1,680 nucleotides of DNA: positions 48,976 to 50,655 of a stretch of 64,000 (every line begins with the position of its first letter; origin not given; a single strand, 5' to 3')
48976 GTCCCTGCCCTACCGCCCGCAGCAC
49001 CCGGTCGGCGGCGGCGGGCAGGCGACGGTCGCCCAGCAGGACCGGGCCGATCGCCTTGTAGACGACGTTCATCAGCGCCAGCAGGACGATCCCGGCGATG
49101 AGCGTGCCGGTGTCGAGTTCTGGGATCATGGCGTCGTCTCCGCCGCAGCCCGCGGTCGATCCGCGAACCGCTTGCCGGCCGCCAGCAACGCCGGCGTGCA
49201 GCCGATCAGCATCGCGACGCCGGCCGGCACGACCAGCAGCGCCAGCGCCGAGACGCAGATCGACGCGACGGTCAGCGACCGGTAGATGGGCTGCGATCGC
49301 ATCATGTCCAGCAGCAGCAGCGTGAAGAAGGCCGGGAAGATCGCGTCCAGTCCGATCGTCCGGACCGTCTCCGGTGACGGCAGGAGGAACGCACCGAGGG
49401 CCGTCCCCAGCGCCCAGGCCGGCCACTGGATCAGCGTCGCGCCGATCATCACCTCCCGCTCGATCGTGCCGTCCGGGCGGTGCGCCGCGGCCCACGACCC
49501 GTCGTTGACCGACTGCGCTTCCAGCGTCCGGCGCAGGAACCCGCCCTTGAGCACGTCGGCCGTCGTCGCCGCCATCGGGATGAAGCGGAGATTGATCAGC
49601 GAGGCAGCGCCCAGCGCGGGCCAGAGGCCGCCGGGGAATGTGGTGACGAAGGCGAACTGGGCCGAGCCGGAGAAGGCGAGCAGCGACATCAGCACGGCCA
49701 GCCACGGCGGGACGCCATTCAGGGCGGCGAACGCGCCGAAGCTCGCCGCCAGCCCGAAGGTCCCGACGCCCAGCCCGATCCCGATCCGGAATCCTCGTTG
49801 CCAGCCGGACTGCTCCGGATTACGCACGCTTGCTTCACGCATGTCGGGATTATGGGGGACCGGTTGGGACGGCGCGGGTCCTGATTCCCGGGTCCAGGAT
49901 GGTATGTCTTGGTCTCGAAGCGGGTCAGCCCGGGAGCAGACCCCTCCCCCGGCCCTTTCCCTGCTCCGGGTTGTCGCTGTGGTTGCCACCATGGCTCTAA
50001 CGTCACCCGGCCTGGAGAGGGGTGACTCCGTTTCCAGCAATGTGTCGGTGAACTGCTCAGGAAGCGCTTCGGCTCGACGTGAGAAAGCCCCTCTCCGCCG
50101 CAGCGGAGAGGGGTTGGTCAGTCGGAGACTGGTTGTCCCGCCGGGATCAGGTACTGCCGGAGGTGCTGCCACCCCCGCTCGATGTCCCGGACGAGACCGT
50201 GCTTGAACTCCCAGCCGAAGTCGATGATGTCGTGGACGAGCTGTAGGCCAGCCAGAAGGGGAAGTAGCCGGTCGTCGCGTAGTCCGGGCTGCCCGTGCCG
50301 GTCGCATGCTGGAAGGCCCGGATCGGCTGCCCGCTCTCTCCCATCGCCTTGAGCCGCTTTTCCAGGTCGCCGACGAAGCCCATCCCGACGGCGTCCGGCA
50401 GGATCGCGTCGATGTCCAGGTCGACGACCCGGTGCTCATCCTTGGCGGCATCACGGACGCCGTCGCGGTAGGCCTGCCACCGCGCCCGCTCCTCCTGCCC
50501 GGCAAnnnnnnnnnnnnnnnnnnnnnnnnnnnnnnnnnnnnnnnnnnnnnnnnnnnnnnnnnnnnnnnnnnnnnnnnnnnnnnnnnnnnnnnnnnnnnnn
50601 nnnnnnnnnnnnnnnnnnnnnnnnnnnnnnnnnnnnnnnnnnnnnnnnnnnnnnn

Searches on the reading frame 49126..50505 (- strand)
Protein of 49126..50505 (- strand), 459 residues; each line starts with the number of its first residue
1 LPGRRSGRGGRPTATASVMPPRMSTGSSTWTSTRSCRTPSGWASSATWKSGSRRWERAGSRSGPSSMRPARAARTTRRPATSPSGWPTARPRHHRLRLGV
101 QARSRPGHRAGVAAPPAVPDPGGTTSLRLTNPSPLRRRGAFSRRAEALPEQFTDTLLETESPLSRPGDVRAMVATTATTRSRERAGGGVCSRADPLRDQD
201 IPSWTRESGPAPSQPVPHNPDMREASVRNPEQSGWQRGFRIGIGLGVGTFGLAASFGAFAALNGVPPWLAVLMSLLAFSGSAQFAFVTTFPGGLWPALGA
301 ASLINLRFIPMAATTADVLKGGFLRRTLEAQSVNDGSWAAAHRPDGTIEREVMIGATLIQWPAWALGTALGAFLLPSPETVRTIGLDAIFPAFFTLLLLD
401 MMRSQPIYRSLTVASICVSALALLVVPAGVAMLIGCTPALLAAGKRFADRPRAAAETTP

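Call 57: search_protein_families(library=pfam, proteins=[window:49126-50505:-], max_evalue=0.001)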
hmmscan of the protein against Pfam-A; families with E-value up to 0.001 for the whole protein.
window:49126-50505:- (459 aa): 1 family
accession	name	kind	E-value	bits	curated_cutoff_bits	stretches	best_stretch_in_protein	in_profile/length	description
PF03591.19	AzlC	-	4.8e-26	92.3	32.1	1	246-374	3-133/137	AzlC protein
